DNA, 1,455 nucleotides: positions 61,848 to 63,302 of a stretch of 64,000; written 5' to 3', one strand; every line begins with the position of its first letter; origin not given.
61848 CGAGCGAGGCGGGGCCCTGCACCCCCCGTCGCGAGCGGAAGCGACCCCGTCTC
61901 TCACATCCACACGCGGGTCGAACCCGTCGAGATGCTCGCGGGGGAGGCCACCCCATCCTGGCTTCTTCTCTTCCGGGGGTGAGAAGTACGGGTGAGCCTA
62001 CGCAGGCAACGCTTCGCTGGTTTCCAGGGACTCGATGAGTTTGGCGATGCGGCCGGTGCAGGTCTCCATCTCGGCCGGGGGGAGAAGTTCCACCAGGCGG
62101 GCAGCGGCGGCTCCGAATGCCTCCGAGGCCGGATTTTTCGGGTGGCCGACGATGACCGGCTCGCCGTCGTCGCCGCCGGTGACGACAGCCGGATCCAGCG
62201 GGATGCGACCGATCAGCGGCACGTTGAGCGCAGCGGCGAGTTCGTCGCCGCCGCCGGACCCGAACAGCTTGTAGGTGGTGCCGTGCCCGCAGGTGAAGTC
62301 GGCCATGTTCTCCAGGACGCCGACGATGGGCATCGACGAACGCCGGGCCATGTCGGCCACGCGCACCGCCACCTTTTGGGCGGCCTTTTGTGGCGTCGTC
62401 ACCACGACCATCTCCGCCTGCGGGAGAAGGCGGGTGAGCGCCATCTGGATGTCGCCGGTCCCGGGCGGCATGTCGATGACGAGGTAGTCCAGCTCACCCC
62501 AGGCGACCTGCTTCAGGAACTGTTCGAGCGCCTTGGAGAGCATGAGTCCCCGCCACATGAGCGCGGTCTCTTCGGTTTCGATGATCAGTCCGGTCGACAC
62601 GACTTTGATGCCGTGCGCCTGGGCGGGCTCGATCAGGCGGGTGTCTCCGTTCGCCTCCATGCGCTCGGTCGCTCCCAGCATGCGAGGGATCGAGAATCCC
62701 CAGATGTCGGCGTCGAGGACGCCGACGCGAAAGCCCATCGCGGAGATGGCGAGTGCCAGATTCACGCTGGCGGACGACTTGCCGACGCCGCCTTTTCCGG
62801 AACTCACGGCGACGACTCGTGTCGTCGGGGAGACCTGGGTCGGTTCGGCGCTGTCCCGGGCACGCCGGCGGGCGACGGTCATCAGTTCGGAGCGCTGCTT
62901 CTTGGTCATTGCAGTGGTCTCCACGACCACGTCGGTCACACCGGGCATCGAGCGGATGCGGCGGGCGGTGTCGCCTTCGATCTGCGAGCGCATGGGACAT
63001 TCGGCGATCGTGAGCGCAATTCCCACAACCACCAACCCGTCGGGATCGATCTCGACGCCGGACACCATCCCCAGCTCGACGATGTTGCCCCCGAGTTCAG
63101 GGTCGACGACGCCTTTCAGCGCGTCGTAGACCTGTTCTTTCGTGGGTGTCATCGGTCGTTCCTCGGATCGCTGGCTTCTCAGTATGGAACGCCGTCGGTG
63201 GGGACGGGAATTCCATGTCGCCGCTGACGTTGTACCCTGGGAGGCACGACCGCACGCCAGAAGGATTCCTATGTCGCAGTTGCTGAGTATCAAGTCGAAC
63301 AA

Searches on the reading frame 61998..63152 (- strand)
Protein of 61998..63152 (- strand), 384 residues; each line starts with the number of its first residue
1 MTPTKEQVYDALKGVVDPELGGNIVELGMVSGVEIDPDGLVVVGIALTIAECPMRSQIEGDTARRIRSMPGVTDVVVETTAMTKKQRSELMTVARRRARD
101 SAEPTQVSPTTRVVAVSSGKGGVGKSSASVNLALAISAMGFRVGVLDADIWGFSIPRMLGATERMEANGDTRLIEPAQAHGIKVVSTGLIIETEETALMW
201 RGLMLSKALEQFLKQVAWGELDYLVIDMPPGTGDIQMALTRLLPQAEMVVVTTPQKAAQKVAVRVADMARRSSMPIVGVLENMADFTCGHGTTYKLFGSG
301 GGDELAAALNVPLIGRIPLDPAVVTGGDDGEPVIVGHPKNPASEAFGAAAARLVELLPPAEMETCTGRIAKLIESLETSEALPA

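Call 16: find_encoding_contigs(protein=window:61998-63152:-, flank=10000, max_places=10)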
Protein window:61998-63152:- (384 aa): 3 contigs read that carry it; 3 places shown.
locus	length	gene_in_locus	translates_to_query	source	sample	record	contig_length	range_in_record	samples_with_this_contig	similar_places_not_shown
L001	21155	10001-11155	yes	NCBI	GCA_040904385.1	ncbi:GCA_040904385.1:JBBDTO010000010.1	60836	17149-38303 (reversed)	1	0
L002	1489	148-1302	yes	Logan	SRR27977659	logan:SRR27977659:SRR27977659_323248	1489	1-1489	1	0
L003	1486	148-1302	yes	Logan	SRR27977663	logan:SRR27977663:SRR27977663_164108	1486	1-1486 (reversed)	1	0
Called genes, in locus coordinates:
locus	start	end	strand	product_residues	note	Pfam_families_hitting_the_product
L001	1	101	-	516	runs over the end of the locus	PF02538:Hydantoinase_B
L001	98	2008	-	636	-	PF05378:Hydant_A_N, PF01968:Hydantoinase_A, PF19278:Hydant_A_C (weak)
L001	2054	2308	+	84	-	PF08712:Nfu_N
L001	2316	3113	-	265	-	-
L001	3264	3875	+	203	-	-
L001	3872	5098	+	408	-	PF00583:Acetyltransf_1 (weak), PF13527:Acetyltransf_9, PF17668:Acetyltransf_17, PF13530:SCP2_2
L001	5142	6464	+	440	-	PF03951:Gln-synt_N, PF00120:Gln-synt_C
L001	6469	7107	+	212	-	PF00486:Trans_reg_C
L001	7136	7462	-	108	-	-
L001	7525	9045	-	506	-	PF00171:Aldedh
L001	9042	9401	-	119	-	PF01042:Ribonuc_L-PSP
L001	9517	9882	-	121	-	PF01521:Fe-S_biosyn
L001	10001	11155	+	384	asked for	PF01883:FeS_assembly_P, PF01656:CbiA, PF09140:MipZ, PF10609:ParA, PF13614:AAA_31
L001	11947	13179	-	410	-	PF01551:Peptidase_M23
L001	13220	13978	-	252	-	PF00753:Lactamase_B, PF17778:WHD_BLACT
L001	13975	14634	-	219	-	PF00293:NUDIX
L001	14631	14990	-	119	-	PF04186:FxsA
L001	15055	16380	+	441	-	PF03841:SelA, PF01053:Cys_Met_Meta_PP (faint)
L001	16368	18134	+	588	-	PF00009:GTP_EFTU, PF01926:MMR_HSR1 (weak), PF03144:GTP_EFTU_D2 (weak), PF25461:Beta-barrel_SelB, PF09107:WHD_3rd_SelB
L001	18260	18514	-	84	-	PF02467:Whib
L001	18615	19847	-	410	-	PF24961:NfeD_membrane, PF01957:NfeD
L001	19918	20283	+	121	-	PF00072:Response_reg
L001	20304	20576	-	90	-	-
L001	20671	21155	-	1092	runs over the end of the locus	PF00128:Alpha-amylase, PF16657:Malt_amylase_C, PF23915:SusG_C (faint), PF18085:Mak_N_cap (weak)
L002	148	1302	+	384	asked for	PF01883:FeS_assembly_P, PF01656:CbiA, PF09140:MipZ, PF10609:ParA, PF13614:AAA_31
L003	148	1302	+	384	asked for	PF01883:FeS_assembly_P, PF01656:CbiA, PF09140:MipZ, PF10609:ParA, PF13614:AAA_31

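Call 22: find_related_loci(query=window:62001-63152:-, collection=genome_contigs, flank=4000)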
Query window:62001-63152:- (384 aa) in genome_contigs; peptide patterns used: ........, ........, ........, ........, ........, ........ (x = any residue, [..] = any of these).
192 stretches matched a pattern; 127 encode a relative of the query (tblastn E <= 1e-3); the best 80 are kept; 80 distinct loci.
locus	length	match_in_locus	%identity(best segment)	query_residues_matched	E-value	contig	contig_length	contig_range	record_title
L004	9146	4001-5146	86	1-384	0e+0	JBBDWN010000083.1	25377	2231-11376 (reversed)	MAG: Acidimicrobiia bacterium isolate LejiaD_65_18 Lejia_D_3158_length_25377_cov_10, whole genome shotgun sequence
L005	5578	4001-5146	85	1-384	0e+0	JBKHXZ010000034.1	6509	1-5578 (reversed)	MAG: Acidimicrobiia bacterium isolate N_bin.31.orig k127_2791, whole genome shotgun sequence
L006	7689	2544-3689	87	1-384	0e+0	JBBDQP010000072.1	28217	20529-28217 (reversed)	MAG: Acidimicrobiia bacterium isolate LejiaC_65_80 Lejia_C_3829_length_28217_cov_52, whole genome shotgun sequence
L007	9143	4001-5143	85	1-383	0e+0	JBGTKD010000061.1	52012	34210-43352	MAG: Acidimicrobiia bacterium isolate JTS-RE304 k141_2717911, whole genome shotgun sequence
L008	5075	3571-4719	84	1-384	0e+0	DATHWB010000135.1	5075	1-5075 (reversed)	MAG TPA_asm: Acidimicrobiia bacterium isolate SMAG_U16148 k141_120263, whole genome shotgun sequence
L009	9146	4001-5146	86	1-382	0e+0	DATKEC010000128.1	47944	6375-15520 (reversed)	MAG TPA_asm: Acidimicrobiia bacterium isolate SMAG_U14489 k141_3112586, whole genome shotgun sequence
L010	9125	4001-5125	76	3-377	0e+0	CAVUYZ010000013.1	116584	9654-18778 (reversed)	MAG: uncultured bacterium isolate MFD05684.bin.2.255 genome assembly, contig: contig_98498, whole genome shotgun sequenc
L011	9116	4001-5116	72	8-380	2e-170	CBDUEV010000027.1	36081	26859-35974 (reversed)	MAG TPA_asm: uncultured Acidimicrobiia bacterium isolate SRR22808131_binner123_Refined_46 genome assembly, contig: ERZ25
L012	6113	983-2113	70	4-381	6e-170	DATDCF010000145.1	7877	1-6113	MAG TPA_asm: Acidimicrobiia bacterium isolate SMAG_U141 k141_513608, whole genome shotgun sequence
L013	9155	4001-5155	69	4-384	2e-169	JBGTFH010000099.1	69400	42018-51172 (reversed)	MAG: Acidimicrobiia bacterium isolate JTS-RE187 k141_5146443, whole genome shotgun sequence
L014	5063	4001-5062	86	1-354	0e+0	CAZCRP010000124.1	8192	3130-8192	MAG TPA_asm: uncultured Acidimicrobiaceae bacterium isolate SRP217488_co1_44 genome assembly, contig: NODE_7969_length_8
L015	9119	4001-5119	73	4-377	6e-168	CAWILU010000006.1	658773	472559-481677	MAG: uncultured Acidobacteriota bacterium isolate MFD05176.bin.2.204 genome assembly, contig: contig_79095, whole genome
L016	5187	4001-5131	69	4-381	7e-169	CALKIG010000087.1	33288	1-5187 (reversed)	MAG TPA_asm: uncultured actinobacterium isolate SRR7515930_bin.12_CONCOCT_v1.1_MAG genome assembly, contig: ERZ869936.57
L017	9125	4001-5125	71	4-379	2e-167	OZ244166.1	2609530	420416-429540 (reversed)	MAG: Acidimicrobiia bacterium isolate d3657b15-20e7-4375-8b11-4b40448e64b8 genome assembly, chromosome: 1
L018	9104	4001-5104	69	4-381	6e-167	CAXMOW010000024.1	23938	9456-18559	MAG: uncultured Acidimicrobiia bacterium isolate 07C-BC-St03_bin.6.strict genome assembly, contig: NODE_24_length_23938_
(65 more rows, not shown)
